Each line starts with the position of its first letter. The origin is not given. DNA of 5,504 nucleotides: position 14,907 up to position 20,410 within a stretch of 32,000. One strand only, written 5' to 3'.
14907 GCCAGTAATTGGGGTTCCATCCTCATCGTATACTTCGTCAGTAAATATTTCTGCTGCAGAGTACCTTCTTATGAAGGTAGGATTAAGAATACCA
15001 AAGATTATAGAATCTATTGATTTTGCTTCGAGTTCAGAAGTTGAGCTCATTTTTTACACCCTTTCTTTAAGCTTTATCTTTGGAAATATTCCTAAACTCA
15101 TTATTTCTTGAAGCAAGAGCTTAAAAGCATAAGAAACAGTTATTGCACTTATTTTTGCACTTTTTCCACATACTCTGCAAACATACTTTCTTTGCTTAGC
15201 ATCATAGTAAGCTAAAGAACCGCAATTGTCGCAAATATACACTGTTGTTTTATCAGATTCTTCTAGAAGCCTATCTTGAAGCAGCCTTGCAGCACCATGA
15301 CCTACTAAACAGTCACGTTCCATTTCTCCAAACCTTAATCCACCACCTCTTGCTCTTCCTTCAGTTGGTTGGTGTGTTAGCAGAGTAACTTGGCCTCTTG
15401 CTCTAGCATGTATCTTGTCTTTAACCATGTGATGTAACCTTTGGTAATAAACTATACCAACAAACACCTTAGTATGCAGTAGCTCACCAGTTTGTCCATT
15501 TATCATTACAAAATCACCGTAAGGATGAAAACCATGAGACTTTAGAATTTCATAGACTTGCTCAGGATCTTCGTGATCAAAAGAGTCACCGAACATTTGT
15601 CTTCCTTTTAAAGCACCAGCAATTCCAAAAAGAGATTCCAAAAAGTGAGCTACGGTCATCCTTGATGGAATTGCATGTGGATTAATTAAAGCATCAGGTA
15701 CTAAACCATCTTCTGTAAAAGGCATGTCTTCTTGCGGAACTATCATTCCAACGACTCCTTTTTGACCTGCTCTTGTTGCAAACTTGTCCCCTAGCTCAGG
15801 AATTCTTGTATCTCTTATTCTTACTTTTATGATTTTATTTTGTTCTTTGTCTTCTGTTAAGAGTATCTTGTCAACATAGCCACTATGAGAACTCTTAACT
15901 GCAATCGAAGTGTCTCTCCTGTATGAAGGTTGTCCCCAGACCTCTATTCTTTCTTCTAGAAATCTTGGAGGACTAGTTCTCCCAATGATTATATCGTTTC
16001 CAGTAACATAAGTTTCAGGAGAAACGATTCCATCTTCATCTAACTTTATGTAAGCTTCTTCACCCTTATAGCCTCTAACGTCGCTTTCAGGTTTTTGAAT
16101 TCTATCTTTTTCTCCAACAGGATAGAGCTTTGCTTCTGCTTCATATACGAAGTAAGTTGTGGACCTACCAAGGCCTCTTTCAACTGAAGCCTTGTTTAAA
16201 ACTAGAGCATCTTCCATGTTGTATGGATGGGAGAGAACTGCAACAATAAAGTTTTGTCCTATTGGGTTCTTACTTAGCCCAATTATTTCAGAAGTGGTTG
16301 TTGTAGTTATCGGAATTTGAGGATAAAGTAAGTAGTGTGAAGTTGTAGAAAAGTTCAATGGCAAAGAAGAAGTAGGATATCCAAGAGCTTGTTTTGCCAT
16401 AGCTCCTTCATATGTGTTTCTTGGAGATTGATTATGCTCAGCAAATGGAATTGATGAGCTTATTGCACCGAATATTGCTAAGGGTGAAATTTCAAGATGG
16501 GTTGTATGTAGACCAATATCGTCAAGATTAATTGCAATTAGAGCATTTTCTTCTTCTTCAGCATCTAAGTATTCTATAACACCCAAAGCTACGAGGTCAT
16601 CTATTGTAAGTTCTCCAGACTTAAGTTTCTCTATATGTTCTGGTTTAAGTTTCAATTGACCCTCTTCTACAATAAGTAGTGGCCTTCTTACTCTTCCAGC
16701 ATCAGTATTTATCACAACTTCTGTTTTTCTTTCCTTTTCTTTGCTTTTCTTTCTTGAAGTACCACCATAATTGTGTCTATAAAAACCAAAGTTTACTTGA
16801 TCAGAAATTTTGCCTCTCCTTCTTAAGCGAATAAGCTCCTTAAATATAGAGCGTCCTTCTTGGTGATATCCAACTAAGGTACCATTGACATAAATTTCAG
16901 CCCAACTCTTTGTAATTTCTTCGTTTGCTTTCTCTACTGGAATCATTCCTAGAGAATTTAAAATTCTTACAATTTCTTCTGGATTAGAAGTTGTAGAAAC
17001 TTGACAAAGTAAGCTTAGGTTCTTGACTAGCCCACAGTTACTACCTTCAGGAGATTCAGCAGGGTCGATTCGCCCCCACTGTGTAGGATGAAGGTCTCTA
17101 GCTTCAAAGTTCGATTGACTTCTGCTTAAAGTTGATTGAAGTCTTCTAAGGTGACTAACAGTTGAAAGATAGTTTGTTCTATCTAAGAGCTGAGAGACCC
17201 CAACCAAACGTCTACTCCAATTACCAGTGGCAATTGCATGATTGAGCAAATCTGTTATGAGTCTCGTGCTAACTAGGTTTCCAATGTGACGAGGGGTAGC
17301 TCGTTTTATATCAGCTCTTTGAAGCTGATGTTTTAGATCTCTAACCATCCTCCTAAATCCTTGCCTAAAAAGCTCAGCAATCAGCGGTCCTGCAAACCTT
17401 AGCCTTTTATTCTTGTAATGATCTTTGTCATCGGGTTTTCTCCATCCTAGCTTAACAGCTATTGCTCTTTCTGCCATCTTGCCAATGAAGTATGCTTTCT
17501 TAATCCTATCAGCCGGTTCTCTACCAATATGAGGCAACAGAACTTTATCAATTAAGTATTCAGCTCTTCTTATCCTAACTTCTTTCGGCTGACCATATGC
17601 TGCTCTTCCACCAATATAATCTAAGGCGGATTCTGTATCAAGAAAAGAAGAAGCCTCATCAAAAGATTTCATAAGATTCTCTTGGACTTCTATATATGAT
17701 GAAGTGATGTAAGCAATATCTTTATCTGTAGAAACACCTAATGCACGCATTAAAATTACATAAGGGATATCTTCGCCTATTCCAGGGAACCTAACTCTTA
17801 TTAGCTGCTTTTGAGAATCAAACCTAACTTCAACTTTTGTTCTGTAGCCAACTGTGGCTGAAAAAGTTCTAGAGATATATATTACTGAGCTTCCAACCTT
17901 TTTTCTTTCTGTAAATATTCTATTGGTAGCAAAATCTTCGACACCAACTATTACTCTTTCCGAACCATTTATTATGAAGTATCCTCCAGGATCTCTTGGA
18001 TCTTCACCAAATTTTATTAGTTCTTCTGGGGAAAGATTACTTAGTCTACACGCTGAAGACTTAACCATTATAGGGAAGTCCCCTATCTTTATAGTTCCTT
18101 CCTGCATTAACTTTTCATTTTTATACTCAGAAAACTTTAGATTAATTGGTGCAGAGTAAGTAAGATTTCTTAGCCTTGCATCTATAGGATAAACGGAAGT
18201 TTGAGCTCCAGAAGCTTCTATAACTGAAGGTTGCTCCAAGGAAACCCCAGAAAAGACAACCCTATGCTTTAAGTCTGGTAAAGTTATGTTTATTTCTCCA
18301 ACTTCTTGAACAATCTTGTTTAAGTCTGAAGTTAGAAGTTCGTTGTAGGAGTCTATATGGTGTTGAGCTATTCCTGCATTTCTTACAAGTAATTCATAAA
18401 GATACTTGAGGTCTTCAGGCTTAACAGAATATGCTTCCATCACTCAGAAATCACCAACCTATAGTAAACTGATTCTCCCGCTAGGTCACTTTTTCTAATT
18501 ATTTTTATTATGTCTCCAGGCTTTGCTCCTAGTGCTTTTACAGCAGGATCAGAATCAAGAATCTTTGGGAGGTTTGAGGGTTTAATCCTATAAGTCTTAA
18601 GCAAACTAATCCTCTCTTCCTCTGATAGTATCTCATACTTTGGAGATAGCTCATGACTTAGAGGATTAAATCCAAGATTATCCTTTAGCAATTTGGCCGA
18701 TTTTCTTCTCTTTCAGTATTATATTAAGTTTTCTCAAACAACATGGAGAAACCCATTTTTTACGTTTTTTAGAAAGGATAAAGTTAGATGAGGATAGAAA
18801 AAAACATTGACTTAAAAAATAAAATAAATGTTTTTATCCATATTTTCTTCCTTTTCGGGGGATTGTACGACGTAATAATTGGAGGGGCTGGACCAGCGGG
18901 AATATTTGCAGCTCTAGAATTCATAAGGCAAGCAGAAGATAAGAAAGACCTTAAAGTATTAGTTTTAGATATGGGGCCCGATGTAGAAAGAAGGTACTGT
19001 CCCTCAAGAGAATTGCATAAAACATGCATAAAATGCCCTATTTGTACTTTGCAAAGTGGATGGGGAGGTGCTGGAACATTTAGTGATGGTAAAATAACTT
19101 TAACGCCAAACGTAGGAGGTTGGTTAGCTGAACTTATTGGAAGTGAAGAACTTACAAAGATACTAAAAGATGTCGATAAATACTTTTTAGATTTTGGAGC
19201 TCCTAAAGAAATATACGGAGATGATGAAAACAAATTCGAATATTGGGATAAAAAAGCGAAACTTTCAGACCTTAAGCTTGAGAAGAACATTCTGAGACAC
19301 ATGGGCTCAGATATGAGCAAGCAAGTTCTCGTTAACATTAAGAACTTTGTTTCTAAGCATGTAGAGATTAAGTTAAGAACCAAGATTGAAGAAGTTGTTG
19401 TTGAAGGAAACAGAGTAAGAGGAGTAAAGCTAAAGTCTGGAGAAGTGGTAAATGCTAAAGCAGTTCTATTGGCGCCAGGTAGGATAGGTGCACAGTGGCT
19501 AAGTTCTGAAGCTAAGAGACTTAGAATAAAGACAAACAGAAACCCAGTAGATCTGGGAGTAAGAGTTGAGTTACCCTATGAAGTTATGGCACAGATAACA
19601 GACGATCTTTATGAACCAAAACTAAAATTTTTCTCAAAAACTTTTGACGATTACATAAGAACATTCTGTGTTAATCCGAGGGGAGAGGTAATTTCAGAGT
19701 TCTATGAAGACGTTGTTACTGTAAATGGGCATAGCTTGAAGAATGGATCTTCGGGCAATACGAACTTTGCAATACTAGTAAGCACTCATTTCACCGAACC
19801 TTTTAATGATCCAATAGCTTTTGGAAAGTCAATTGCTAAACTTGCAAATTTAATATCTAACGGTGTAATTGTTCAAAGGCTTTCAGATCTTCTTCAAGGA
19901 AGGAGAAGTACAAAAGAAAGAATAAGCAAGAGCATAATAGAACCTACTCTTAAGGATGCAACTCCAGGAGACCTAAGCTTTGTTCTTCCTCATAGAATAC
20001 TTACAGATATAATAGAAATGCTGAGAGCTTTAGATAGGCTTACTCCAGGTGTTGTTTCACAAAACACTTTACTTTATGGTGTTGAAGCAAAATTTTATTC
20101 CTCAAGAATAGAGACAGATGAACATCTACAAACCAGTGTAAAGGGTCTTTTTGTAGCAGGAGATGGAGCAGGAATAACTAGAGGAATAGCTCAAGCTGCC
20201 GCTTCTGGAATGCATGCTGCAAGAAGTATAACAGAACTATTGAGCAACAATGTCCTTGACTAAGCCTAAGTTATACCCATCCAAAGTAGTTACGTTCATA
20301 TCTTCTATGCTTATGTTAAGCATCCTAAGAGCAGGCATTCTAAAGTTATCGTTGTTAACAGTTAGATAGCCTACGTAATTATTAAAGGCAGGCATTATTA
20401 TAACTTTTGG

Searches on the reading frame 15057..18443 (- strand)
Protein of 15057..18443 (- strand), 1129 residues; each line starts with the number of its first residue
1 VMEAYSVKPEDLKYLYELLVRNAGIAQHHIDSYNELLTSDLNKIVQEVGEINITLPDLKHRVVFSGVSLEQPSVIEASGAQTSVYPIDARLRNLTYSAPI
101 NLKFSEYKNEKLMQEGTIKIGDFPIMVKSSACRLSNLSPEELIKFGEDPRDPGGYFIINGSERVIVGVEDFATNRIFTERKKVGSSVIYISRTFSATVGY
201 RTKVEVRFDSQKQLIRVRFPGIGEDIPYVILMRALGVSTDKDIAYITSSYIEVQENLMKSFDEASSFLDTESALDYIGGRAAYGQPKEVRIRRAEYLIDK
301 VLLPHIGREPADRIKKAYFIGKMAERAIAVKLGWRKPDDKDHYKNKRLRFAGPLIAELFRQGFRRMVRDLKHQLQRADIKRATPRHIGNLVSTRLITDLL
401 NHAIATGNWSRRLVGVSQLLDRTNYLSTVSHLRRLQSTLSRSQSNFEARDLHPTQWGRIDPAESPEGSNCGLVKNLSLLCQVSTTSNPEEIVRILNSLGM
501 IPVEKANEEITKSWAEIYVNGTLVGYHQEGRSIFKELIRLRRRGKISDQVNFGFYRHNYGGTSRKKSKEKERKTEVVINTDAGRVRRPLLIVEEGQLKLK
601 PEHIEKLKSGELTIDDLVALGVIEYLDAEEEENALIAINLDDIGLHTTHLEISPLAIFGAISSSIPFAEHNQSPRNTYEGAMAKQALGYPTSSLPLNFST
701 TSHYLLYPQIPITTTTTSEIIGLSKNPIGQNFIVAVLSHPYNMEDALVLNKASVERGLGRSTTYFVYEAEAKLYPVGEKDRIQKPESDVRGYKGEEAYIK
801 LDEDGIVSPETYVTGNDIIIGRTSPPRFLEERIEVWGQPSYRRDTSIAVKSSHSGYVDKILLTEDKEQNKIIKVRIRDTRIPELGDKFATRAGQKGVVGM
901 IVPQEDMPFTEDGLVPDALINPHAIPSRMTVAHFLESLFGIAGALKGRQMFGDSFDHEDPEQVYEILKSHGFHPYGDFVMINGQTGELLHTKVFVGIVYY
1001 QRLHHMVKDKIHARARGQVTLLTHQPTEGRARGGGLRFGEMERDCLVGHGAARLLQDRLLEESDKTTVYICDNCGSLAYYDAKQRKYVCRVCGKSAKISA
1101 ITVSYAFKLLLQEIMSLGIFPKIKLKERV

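Call 51: search_protein_families(library=pfam, proteins=[window:15057-18443:-], max_evalue=0.00001)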
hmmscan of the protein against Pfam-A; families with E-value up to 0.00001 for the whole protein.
window:15057-18443:- (1129 aa): 7 families
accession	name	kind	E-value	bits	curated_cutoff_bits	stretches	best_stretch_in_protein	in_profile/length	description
PF00562.33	RNA_pol_Rpb2_6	-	2.6e-123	412.3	23.4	1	662-1032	2-373/373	RNA polymerase Rpb2, domain 6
PF04563.20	RNA_pol_Rpb2_1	-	8.2e-48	163.1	28.2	1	25-383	2-188/203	RNA polymerase beta subunit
PF04561.19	RNA_pol_Rpb2_2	-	1.1e-31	110.4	21.7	1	173-349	2-190/190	RNA polymerase Rpb2, domain 2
PF04560.25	RNA_pol_Rpb2_7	-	4.4e-30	104.4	32.1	1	1034-1125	1-86/87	RNA polymerase Rpb2, domain 7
PF04565.21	RNA_pol_Rpb2_3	-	3.2e-26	91.7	21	1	418-482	1-68/68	RNA polymerase Rpb2, domain 3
PF04566.18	RNA_pol_Rpb2_4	-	5.4e-16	58.9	28.7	1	517-593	1-62/62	RNA polymerase Rpb2, domain 4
PF04567.22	RNA_pol_Rpb2_5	-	1.1e-06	29.8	21.1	1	615-643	2-30/66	RNA polymerase Rpb2, domain 5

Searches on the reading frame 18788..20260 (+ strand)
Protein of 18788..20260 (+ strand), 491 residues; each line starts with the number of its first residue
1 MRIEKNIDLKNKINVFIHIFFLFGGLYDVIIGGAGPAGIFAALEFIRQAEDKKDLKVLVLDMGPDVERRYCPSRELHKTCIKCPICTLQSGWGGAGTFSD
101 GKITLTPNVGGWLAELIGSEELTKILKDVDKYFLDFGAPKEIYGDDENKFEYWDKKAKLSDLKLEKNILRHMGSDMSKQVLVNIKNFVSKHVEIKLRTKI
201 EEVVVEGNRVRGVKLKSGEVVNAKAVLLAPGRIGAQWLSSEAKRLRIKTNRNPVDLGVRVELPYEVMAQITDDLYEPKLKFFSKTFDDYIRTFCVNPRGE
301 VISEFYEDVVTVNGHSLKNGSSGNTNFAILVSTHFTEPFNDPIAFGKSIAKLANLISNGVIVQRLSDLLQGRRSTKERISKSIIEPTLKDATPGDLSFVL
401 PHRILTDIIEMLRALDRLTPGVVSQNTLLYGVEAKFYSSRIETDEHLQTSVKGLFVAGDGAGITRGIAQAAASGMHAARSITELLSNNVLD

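Call 51: search_protein_families(library=pfam, proteins=[window:18788-20260:+], max_evalue=0.00001)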
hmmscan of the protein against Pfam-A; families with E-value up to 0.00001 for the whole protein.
window:18788-20260:+ (491 aa): 5 families
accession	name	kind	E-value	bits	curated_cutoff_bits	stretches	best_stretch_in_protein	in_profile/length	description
PF07992.20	Pyr_redox_2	-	1.1e-13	51.7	26.1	0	165-259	174-264/291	Pyridine nucleotide-disulphide oxidoreductase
PF21688.3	FAD-depend_C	-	4e-12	47.2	27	1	287-435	43-196/197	FAD-dependent protein, C-terminal domain-like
PF01134.28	GIDA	-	4.6e-10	39.6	22.1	0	394-485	302-387/391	Glucose inhibited division protein A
PF03486.20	HI0933_like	-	4.1e-07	30.1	50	0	28-68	2-37/244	HI0933-like protein Rossmann domain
PF00890.30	FAD_binding_2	-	1.1e-06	28.6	20.4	0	182-240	147-211/414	FAD binding domain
